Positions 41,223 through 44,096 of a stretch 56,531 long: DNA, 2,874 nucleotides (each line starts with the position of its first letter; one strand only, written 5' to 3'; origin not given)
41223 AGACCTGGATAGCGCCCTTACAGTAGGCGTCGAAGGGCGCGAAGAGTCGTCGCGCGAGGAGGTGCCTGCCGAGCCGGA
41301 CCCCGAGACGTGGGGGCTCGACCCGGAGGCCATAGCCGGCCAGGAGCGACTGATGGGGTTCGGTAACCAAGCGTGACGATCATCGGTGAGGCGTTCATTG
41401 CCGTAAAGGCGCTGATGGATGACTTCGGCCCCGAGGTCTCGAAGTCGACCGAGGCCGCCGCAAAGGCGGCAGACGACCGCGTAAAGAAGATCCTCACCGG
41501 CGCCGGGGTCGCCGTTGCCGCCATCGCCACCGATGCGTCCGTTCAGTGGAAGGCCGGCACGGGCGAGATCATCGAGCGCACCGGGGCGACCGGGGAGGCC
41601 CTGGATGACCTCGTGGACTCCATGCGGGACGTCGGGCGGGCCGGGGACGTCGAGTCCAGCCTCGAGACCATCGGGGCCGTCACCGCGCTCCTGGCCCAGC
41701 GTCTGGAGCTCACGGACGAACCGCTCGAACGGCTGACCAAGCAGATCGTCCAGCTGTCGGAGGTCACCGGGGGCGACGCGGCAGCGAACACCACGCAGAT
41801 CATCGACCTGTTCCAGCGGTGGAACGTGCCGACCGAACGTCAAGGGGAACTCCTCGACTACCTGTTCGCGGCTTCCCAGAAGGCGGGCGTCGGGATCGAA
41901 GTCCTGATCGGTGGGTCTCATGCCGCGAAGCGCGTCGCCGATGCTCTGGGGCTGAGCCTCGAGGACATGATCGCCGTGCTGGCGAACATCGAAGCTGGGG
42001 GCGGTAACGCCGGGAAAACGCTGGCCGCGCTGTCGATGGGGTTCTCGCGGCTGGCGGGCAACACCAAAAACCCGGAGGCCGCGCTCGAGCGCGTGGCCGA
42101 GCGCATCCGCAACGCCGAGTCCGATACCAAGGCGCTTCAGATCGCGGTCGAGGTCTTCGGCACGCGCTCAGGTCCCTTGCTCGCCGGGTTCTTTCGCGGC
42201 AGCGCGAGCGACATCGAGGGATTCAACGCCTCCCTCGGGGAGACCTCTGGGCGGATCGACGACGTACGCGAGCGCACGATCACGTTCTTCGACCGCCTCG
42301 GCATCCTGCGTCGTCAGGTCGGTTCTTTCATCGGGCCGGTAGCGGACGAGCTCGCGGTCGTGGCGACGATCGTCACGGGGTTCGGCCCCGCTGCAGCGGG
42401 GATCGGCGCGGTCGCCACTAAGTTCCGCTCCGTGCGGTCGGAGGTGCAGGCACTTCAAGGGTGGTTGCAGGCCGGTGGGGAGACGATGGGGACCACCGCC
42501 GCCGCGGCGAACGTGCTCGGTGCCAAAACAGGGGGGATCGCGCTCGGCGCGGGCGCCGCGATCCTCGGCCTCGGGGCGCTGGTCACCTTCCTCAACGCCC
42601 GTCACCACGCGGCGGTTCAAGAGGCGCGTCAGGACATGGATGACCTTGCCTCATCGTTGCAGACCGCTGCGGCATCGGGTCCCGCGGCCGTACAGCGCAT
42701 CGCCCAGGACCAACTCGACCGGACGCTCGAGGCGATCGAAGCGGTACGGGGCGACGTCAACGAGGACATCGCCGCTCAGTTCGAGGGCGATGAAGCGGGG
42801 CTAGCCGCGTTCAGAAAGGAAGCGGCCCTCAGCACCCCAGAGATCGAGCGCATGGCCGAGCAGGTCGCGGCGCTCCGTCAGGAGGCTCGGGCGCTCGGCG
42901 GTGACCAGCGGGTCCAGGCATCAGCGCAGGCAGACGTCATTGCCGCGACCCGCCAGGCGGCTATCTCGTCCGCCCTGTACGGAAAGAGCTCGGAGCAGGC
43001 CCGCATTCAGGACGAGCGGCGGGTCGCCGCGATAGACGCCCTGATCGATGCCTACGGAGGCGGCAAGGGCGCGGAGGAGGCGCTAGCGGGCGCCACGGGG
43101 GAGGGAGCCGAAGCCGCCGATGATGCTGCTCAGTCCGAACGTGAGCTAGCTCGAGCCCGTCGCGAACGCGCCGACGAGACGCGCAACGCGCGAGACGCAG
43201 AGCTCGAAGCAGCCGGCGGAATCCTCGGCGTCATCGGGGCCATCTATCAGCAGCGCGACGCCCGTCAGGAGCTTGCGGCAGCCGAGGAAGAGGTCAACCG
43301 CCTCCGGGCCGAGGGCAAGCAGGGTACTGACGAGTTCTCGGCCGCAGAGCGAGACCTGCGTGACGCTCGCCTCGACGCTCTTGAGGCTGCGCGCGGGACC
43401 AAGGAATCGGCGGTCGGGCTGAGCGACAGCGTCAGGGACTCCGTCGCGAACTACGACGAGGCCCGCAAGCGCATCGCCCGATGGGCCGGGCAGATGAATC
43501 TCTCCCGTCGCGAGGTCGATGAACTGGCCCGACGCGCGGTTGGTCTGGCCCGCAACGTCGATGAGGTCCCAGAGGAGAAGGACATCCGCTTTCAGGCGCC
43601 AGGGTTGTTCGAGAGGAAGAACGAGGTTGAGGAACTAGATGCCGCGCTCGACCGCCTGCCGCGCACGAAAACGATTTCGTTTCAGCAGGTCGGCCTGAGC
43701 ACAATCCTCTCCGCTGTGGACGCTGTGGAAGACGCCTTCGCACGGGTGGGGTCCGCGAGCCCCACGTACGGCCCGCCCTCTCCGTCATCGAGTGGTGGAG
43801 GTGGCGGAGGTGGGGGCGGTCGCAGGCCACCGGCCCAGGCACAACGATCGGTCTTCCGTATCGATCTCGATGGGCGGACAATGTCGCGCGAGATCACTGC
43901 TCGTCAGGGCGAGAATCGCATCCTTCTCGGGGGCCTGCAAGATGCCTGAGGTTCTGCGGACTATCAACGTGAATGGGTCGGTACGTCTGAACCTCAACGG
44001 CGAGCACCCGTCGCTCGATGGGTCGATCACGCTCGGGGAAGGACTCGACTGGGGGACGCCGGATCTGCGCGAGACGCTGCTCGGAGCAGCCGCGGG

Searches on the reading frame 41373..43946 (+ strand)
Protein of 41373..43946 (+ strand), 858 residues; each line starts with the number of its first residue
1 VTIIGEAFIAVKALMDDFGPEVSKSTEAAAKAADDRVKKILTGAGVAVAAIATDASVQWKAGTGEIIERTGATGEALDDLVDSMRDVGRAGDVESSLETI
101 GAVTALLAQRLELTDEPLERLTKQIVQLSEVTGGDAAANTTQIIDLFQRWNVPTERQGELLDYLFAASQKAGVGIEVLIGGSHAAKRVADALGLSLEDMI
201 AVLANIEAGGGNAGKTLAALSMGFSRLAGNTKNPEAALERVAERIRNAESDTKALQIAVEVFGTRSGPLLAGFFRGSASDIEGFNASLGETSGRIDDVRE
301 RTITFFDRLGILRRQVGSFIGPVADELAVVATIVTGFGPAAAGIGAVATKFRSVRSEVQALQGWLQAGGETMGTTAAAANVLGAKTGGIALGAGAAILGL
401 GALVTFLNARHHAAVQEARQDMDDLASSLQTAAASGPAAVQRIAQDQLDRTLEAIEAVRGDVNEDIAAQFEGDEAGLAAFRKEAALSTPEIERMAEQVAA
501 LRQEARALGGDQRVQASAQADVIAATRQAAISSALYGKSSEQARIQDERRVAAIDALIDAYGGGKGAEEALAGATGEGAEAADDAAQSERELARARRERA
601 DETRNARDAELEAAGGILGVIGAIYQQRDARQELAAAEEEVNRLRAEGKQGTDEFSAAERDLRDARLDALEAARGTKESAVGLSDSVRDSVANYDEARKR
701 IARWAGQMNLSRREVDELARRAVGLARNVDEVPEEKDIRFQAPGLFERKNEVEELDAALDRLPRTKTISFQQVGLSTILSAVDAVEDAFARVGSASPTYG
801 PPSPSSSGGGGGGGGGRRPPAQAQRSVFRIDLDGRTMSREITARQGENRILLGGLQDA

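Call 29: search_protein_families(library=phrogs, proteins=[window:41373-43946:+], max_evalue=0.001)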
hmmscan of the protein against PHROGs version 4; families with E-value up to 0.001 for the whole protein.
window:41373-43946:+ (858 aa): 4 families
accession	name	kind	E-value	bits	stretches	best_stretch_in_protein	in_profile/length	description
phrog_991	-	tail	1.7e-11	43.4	1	39-408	278-664/1966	tail length tape measure protein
phrog_1533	-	tail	1.6e-07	30.3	0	330-446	584-706/1688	tail length tape measure protein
phrog_167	-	tail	1.9e-05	23.6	1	26-566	247-673/1555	tail length tape measure protein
phrog_4704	-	tail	0.00012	21.9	1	43-255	206-415/625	tail length tape measure protein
